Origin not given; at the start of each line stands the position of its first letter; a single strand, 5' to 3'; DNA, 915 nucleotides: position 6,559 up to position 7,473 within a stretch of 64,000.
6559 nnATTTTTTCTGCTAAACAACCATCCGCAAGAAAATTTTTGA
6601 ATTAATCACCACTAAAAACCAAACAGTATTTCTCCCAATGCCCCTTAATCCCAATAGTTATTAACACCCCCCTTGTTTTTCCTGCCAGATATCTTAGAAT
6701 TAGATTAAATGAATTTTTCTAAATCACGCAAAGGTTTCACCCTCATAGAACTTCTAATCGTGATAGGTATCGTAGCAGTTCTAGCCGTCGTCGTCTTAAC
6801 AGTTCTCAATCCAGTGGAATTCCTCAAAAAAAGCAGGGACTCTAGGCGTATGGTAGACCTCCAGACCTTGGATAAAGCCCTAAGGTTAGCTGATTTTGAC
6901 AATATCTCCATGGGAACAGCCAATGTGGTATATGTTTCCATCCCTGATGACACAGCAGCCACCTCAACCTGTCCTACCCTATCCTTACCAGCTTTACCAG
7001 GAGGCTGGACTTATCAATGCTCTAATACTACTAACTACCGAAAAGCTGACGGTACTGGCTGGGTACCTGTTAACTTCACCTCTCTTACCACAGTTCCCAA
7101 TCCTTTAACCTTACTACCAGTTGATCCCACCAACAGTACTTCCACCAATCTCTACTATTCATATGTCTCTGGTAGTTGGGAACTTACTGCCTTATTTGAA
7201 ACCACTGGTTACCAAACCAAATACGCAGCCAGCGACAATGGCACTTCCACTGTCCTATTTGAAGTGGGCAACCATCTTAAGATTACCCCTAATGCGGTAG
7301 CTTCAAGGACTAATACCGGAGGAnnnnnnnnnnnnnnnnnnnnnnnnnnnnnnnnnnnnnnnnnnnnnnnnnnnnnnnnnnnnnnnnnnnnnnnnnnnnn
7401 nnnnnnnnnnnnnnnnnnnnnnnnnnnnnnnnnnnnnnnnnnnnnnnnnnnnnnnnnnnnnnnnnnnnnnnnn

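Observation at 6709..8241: Giant type IV pilin-like protein carrying a LamG-like lectin domain, with the same C-terminal module reused on a cell-wall-anchored paralogue 49 kb away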

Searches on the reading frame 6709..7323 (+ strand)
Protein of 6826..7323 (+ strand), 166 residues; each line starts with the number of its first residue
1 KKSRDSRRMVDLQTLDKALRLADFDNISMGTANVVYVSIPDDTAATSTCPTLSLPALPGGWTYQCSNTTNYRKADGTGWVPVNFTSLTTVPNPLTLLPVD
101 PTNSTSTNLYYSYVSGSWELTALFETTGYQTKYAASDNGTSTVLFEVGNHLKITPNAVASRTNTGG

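Call 29: find_related_loci(query=A1, collection=genome_contigs, flank=10000)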
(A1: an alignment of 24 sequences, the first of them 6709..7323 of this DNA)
Query A1 (205 aa) in genome_contigs; peptide patterns used: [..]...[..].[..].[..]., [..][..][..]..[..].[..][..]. (x = any residue, [..] = any of these).
600 stretches matched a pattern (row limit reached: there are more); 168 encode a relative of the query (tblastn E <= 1e-3); the best 80 are kept; 80 distinct loci.
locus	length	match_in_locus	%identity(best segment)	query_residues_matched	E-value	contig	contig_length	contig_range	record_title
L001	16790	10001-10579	39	5-200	7e-21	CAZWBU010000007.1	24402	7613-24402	MAG TPA_asm: uncultured Candidatus Saccharibacteria bacterium isolate SRP119689_co1_331 genome assembly, contig: NODE_26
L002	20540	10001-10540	33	2-201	3e-20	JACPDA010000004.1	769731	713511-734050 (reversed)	MAG: Candidatus Daviesbacteria bacterium isolate NC_groundwater_297_Ag_B-0.1um_41_14 S7_GD2017_3_B1_scaffold_1, whole ge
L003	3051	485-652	57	5-60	4e-15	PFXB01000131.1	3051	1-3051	MAG: candidate division WWE3 bacterium CG_4_9_14_3_um_filter_43_9 CG_4_9_14_3_um_filter_150_scaffold_102336_c, whole gen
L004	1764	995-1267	40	7-103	1e-14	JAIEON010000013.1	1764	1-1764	MAG: Patescibacteria group bacterium isolate co.spades.DASTOOL.1kb_105 c_000000255393, whole genome shotgun sequence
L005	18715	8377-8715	41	1-109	9e-14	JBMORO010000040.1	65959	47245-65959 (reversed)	MAG: Patescibacteria group bacterium isolate Betzabe_MAG182 MAG182_40, whole genome shotgun sequence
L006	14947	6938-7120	46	5-67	6e-13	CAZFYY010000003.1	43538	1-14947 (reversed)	MAG TPA_asm: uncultured Gammaproteobacteria bacterium isolate SRP296810_co1_333 genome assembly, contig: NODE_701_length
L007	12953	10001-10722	46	1-67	1e-11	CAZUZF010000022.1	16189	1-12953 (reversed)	MAG TPA_asm: uncultured Gammaproteobacteria bacterium isolate binchicken_co38_1268 genome assembly, contig: NODE_7580_le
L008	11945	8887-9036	52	5-54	1e-11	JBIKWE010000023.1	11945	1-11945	MAG: Limisphaerales bacterium isolate ME2015-09-01_3300035663_group6_bin84 Rohwer_bin1528_scaffold_3875_c1, whole genome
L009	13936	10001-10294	40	1-88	2e-11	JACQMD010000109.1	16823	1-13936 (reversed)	MAG: Candidatus Roizmanbacteria bacterium isolate NC_groundwater_1220_Ag_S-0.1um_43_42 S_p1_S3_coassembly_k141_1484983,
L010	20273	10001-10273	41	8-109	2e-11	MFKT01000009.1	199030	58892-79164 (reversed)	MAG: Candidatus Kaiserbacteria bacterium RIFCSPHIGHO2_01_FULL_53_29 rifcsphigho2_01_scaffold_163, whole genome shotgun s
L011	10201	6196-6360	42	5-59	3e-10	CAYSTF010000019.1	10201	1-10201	MAG TPA_asm: uncultured Gammaproteobacteria bacterium isolate SRP263991_co3_231 genome assembly, contig: NODE_9028_lengt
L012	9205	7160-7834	47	1-65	4e-10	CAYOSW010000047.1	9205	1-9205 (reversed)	MAG TPA_asm: uncultured Gammaproteobacteria bacterium isolate binchicken_co105_397 genome assembly, contig: NODE_9878_le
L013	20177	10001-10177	43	5-63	6e-10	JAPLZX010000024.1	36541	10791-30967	MAG: Candidatus Zambryskiibacteriota bacterium isolate LacPavin_0419_WC90_MAG_35_8 LacPavin_0419_WC90_scaffold_31554, wh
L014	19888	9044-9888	36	5-65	1e-9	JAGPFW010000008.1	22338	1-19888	Patescibacteria group bacterium isolate Gw_SlDig_bin_207 Gw_SlDig_3785_length_22338_cov_4.004142, whole genome shotgun s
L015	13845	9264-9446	43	5-65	4e-9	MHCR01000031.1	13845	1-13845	MAG: Candidatus Woykebacteria bacterium RBG_16_39_9b RBG_16_scaffold_9555, whole genome shotgun sequence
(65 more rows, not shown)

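Call 32: find_related_loci(query=A2, collection=metagenome_contigs, flank=10000)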
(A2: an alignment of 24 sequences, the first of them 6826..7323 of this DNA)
Query A2 (166 aa) in metagenome_contigs; peptide patterns used: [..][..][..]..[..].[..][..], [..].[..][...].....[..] (x = any residue, [..] = any of these).
600 stretches matched a pattern (row limit reached: there are more); 437 encode a relative of the query (tblastn E <= 1e-3); the best 80 are kept; 80 distinct loci.
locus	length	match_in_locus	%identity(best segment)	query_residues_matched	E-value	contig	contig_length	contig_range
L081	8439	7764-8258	73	1-164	3e-82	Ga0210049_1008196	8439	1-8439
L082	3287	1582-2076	68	1-164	1e-76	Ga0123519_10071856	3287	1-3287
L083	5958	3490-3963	71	1-161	8e-76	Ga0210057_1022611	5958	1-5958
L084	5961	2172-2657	69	1-161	4e-74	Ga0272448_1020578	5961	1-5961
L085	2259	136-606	50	1-158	2e-48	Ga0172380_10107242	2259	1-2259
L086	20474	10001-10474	51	1-155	1e-47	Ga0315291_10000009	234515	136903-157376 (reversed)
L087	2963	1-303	71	61-161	4e-47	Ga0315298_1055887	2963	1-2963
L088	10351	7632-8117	48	1-163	1e-46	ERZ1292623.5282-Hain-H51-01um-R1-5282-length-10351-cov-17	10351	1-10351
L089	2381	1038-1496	51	1-155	1e-46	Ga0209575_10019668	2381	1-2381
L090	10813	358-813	52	1-155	5e-46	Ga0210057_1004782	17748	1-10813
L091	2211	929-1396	52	1-155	3e-46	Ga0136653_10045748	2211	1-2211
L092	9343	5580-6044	50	1-157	2e-45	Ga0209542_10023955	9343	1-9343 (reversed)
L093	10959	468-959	48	1-164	6e-45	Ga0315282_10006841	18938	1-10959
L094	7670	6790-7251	47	1-155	2e-44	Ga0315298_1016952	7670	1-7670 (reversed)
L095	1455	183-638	53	1-155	8e-46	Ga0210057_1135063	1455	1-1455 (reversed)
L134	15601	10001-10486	45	1-163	2e-39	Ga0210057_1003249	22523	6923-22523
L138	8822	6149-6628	46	1-164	6e-39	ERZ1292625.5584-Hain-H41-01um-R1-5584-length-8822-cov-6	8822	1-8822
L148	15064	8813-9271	48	1-155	9e-38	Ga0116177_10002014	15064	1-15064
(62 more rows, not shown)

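Call 51: search_solved_structures(query=A1, max_evalue=1, show_alignments=2)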
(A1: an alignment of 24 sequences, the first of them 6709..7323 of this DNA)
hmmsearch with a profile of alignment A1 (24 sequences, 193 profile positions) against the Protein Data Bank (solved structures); distinct sequences matched with E-value up to 1: 22.
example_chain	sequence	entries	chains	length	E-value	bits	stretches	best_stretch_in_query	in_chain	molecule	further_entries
7tgg_A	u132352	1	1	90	9.1e-08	35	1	3-64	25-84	Geopilin domain 1 protein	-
9egp_A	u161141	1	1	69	6.5e-07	32.2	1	3-62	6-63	Geopilin domain 1 protein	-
2m7g_A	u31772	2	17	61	3.3e-06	29.9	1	8-64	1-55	Geopilin domain 1 protein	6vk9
5wda_A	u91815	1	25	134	1.5e-05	27.8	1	8-99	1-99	General secretion pathway protein G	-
6xxd_A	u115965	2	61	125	1.7e-05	27.5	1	8-78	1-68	PilA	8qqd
8tob_GA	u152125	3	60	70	8.4e-05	25.3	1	9-65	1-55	Fimbrial protein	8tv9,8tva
9laa_A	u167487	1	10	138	0.00029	23.6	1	3-28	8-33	Type IV pilin protein PilA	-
8pfb_G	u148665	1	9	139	0.00033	23.4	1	8-59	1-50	Type IV pilin PilE1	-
8tj2_C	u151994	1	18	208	0.00039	23.1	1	8-59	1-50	Type IV major pilin protein PilA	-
8tum_e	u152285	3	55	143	0.0006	22.5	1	8-77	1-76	Type IV major pilin protein PilA | Pilin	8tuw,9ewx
6gv9_A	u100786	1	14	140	0.00075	22.2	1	8-62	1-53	Prepilin peptidase-dependent protein D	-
9lab_B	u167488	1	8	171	0.0023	20.6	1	3-26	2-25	MSHA major pilin subunit MshA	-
1oqw_A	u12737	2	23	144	0.0031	20.2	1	8-57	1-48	Fimbrial protein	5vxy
5kua_A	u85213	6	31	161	0.0038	19.9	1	8-28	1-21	pilin | Neisseria meningitidis PilE variant SB-GATDH | Neisseria meningitidis PilE, SB-DATDH variant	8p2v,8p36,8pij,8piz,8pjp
8p3b_A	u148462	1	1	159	0.0042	19.8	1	8-28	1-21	Fimbrial protein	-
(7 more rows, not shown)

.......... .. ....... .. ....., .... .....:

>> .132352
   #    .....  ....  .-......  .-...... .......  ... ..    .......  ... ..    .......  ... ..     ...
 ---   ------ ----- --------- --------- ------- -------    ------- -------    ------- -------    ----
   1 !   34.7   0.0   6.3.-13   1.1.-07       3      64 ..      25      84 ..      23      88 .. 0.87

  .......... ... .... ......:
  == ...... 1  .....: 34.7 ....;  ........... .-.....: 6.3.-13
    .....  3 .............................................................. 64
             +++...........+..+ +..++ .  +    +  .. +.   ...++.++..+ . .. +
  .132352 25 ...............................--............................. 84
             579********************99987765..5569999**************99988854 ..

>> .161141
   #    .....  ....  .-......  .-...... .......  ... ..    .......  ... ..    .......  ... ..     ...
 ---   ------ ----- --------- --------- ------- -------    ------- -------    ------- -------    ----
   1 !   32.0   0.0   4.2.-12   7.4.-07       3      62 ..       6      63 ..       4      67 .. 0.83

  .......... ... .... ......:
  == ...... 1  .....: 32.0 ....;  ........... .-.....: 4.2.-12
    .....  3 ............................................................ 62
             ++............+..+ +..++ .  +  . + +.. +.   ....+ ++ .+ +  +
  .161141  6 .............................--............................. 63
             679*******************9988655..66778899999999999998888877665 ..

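Call 70: find_homologous_proteins(query=window:6826-7323:+, max_evalue=0.00001)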
Query window:6826-7323:+ (166 aa): 16 proteins with E <= 0.00001 among 61 candidates.
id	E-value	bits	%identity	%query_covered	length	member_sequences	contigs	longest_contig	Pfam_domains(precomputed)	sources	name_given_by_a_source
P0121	3.2e-45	172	67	73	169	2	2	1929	PF07963.18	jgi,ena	-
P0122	1.4e-43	166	82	57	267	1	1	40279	-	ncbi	ncbi:MAG: hypothetical protein WC297_02740, partial [Candidatus Paceibacterota bacterium]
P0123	2.5e-42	162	54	93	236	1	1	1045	-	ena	-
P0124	3.9e-42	162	54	93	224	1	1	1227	-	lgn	-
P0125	4.6e-39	152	52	93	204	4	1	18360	PF07963.18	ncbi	ncbi:hypothetical protein CO087_02220, partial [Candidatus Wolfebacteria bacterium CG_4_9_14_0_8_um_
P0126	9.4e-35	138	51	89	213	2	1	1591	-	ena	-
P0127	1.5e-31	127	55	78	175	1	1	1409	-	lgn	-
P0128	4.7e-30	122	47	89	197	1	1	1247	PF07963.18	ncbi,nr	ncbi:MAG: type II secretion system protein, partial [Chloroflexota bacterium]|nr:type II secretion s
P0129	1.2e-29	121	49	78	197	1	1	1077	-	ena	-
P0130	6.1e-29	119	46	93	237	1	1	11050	PF07963.18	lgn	-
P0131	1.1e-23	102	47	67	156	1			PF07963.18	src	-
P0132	2.5e-19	88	39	92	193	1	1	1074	PF07963.18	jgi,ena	-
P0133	1.3e-9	56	37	92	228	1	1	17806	PF07963.18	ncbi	-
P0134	2.3e-9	55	30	95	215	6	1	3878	-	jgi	jgi:prepilin-type N-terminal cleavage/methylation domain-containing protein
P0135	6.0e-8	51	35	92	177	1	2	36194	PF07963.18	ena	-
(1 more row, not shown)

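Call 75: search_protein_representatives(alignment_id=A2)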
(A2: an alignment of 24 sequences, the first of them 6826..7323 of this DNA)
Query: 24 sequences, 156 profile positions. Proteins with E-value up to 0.001 (for the whole library): 2621; up to 1e-10: 2127; up to 1e-30: 1102. The best 150 are listed.
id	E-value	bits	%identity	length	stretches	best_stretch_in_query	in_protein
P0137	1.0e-71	256.0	-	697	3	5-113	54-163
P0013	1.4e-68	245.8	-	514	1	1-156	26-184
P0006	9.5e-67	239.8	-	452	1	1-156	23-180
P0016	1.2e-66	239.5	-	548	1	1-156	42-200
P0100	1.3e-65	236.1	-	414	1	1-155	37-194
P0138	2.2e-64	232.1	-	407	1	1-153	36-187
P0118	8.1e-64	230.3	-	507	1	1-155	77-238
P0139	1.0e-63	230.0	-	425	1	1-153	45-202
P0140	1.7e-62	226.0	-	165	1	2-153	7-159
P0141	3.3e-62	225.1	-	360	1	1-152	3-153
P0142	4.6e-62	224.6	-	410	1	1-153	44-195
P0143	5.0e-62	224.5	-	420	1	1-153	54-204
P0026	8.1e-62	223.8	-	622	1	9-155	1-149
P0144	9.3e-62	223.6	-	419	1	2-152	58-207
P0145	1.1e-61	223.4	-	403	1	1-153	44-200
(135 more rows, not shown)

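Call 78: search_protein_families(library=pfam, alignment_id=A7, max_evalue=0.001)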
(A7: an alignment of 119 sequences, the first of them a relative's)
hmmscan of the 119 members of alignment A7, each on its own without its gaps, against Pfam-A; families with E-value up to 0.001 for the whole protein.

A. member 1, P0137 (697 aa): 1 family
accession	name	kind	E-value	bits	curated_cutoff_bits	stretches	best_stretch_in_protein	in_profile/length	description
PF13385.13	Laminin_G_3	-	4.5e-09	37.1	27.6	1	567-695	25-143/151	Concanavalin A-like lectin/glucanases superfamily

B. families by the number of members that match (of 119 scanned): 21 families
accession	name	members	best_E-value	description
PF07963.17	N_methyl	104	4e-09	Prokaryotic N-terminal methylation motif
PF13385.13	Laminin_G_3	87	1.2e-32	Concanavalin A-like lectin/glucanases superfamily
PF07953.20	Toxin_R_bind_N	11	3.3e-07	Clostridium neurotoxin, N-terminal receptor binding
PF02973.23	Sialidase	6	2.4e-07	Sialidase, N-terminal domain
PF02210.31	Laminin_G_2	3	5.6e-05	Laminin G domain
PF01344.31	Kelch_1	2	2.1e-10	Kelch motif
PF13964.12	Kelch_6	2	2.1e-10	Kelch motif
PF03781.23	FGE-sulfatase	2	7.7e-09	Sulfatase-modifying factor enzyme 1-like domain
PF13415.12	Kelch_3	2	2.1e-08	Galactose oxidase, central domain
PF00354.24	Pentaxin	2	1e-05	Pentaxin family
PF00147.23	Fibrinogen_C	2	2.3e-05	Fibrinogen beta and gamma chains, C-terminal globular domain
PF15902.12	Sortilin-Vps10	1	6.2e-15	Sortilin, neurotensin receptor 3,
PF07603.17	Lcl_C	1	8.5e-13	Lcl C-terminal domain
PF00950.22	ABC-3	1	1.1e-12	ABC 3 transport family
PF20067.5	SSL_N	1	3.4e-09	Strictosidine synthase-like, N-terminal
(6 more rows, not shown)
